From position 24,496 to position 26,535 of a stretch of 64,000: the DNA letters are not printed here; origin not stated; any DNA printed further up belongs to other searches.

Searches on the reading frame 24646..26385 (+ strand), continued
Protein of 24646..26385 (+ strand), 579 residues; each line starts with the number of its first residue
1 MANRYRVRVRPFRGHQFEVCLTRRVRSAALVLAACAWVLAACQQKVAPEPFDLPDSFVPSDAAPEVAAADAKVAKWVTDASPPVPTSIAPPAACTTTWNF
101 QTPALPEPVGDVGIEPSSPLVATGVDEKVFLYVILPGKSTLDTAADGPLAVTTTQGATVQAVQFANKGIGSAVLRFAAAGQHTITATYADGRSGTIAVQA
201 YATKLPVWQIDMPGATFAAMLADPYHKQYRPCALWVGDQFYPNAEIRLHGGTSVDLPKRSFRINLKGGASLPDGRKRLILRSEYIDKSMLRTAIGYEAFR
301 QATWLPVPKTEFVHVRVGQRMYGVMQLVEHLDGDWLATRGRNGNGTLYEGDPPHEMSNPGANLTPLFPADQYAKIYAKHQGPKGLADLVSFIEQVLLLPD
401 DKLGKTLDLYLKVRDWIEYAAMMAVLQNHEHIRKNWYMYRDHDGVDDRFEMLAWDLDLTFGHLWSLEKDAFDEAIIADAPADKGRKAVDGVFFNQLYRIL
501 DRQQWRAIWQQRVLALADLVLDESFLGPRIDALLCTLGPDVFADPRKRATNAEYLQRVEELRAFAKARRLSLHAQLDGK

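Call 38: find_encoding_contigs(protein=P0017, flank=10000, max_places=1)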
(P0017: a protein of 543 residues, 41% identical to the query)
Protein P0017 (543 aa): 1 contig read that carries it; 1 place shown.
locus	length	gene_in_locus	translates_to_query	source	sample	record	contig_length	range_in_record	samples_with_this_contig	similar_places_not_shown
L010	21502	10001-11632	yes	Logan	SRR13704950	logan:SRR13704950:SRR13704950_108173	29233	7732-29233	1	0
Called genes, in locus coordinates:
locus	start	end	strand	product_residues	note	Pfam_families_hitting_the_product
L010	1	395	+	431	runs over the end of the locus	PF03448:MgtE_N (weak), PF00571:CBS (faint), PF01769:MgtE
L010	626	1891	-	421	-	PF08238:Sel1 (faint)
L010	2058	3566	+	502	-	PF13506:Glyco_transf_21 (faint), PF00535:Glycos_transf_2, PF13641:Glyco_tranf_2_3, PF03142:Chitin_synth_2, PF13632:Glyco_trans_2_3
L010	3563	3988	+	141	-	PF00072:Response_reg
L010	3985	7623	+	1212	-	PF01602:Adaptin_N (faint), PF13513:HEAT_EZ (faint), PF13646:HEAT_2, PF00514:Arm (faint), PF02985:HEAT (faint), PF13646:HEAT_2, PF13646:HEAT_2, PF13646:HEAT_2, +4 more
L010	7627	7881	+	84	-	-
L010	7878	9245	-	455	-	PF07719:TPR_2 (faint), PF13428:TPR_14 (faint), PF13432:TPR_16 (faint), PF14559:TPR_19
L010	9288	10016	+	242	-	-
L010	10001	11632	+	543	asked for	PF08757:CotH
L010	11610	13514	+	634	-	PF21582:CBM30 (weak)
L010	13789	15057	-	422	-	PF25390:WD40_RLD, PF13540:RCC1_2, PF00415:RCC1 (weak), PF13540:RCC1_2, PF00415:RCC1, PF25390:WD40_RLD, PF13540:RCC1_2, PF13540:RCC1_2, +2 more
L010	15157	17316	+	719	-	-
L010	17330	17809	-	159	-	-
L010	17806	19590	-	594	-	PF00481:PP2C, PF13672:PP2C_2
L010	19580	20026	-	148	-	-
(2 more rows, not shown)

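Call 62: find_related_loci(query=A3, collection=metagenome_contigs, flank=9000)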
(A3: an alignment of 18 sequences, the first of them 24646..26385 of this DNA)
Query A3 (579 aa) in metagenome_contigs; peptide patterns used: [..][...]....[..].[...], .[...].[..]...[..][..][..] (x = any residue, [..] = any of these).
496 stretches matched a pattern; 119 encode a relative of the query (tblastn E <= 1e-3); the best 80 are kept; 80 distinct loci.
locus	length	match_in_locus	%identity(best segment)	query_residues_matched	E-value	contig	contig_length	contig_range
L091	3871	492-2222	80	3-579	0e+0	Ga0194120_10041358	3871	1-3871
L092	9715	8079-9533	59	94-579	0e+0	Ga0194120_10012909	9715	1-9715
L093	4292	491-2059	45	60-579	1e-136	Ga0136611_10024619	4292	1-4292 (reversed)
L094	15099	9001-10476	40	85-576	5e-108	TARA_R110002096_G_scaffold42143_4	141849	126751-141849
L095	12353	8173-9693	39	65-576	1e-105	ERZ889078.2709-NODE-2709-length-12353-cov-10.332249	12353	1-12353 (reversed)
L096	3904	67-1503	41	104-578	2e-104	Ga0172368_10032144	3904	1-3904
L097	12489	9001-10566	38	48-569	5e-99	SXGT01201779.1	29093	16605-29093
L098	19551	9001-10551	35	71-575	6e-86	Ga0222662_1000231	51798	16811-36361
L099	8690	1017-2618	35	55-568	1e-84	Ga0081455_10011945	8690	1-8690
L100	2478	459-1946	35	93-578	5e-86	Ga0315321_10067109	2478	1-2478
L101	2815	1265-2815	35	25-533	2e-84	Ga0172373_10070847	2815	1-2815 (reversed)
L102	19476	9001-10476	39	85-576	1e-105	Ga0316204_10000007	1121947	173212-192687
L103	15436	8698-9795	43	205-574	3e-75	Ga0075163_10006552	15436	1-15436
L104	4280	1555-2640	42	205-572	1e-72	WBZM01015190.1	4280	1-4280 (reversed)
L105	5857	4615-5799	35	93-479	1e-65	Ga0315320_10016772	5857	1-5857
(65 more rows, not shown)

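Call 83: search_protein_families(library=padloc, proteins=[window:24646-26385:+], max_evalue=0.01)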
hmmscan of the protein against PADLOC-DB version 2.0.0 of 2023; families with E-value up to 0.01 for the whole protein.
window:24646-26385:+ (579 aa): 0 families
